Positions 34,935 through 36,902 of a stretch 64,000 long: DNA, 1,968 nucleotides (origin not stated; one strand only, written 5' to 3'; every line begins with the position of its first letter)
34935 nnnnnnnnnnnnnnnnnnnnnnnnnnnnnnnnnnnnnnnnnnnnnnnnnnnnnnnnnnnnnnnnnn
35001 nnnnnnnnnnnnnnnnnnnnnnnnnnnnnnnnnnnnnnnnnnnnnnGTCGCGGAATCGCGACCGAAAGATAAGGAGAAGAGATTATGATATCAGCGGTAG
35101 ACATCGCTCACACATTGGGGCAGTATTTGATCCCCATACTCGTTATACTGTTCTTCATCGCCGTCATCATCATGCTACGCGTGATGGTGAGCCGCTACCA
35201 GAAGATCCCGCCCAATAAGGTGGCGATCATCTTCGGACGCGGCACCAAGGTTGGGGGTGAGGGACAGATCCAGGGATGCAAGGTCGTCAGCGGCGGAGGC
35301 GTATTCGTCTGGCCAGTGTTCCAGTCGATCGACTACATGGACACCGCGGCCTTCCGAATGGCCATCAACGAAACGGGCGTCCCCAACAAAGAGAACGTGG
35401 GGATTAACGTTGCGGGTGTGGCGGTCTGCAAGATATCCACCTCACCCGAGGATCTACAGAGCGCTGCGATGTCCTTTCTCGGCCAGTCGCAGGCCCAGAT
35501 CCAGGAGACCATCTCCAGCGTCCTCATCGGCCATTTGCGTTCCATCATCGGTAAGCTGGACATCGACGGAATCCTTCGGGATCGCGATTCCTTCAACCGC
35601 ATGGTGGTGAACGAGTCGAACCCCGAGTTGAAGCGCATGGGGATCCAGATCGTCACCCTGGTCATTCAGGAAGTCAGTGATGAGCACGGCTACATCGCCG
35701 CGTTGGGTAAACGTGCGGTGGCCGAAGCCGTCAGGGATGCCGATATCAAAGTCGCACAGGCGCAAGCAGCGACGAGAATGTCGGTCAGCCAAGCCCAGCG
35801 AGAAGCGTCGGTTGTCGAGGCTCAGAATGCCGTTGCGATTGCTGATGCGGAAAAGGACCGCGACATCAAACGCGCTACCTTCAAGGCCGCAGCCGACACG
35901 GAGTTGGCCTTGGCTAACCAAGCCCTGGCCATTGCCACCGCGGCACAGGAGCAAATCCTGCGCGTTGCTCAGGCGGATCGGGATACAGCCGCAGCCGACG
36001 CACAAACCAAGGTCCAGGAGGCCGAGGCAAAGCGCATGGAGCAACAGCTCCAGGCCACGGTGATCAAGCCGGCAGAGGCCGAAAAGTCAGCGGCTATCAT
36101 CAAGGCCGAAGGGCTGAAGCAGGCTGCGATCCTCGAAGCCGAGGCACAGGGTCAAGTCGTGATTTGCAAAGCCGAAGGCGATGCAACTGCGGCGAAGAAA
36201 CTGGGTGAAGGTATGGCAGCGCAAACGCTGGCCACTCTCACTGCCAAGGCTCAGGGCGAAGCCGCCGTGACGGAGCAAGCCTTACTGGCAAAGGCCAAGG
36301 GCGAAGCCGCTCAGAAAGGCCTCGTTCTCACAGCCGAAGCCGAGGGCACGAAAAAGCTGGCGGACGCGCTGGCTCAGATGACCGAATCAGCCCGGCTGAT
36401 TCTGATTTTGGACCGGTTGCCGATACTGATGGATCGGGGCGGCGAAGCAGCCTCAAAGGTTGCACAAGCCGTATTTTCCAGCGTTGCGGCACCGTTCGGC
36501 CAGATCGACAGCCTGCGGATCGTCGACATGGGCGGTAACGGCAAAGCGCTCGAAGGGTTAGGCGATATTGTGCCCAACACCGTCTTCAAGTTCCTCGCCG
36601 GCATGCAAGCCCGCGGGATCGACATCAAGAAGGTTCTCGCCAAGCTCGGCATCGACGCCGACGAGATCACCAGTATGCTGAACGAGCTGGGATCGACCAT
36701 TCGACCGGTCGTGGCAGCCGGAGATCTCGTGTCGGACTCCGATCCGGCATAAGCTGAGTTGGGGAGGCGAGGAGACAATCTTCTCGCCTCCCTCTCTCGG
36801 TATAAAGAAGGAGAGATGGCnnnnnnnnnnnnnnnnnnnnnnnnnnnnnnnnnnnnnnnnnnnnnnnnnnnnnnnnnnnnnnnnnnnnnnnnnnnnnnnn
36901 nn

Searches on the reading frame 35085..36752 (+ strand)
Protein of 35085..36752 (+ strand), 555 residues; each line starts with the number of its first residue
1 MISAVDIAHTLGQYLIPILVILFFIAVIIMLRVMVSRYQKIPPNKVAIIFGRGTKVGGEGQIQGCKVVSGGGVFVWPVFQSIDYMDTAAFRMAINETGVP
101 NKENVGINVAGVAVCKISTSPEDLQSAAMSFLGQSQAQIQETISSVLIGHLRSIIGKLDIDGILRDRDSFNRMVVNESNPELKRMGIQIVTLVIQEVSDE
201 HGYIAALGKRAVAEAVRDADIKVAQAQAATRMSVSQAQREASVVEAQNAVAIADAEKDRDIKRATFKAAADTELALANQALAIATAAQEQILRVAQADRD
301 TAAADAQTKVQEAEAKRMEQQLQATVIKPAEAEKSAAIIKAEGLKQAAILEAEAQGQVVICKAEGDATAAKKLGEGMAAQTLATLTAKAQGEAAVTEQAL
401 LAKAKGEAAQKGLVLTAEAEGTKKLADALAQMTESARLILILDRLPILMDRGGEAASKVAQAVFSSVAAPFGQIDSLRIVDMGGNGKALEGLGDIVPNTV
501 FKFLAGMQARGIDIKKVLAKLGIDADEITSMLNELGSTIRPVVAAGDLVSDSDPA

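Call 78: search_protein_families(library=pfam, proteins=[window:35085-36752:+], max_evalue=0.00001)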
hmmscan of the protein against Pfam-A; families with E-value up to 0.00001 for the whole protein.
window:35085-36752:+ (555 aa): 1 family
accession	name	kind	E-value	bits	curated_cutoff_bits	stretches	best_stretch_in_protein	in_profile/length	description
PF01145.31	Band_7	-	5.3e-26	92.2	23.6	1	40-228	2-176/176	SPFH domain / Band 7 family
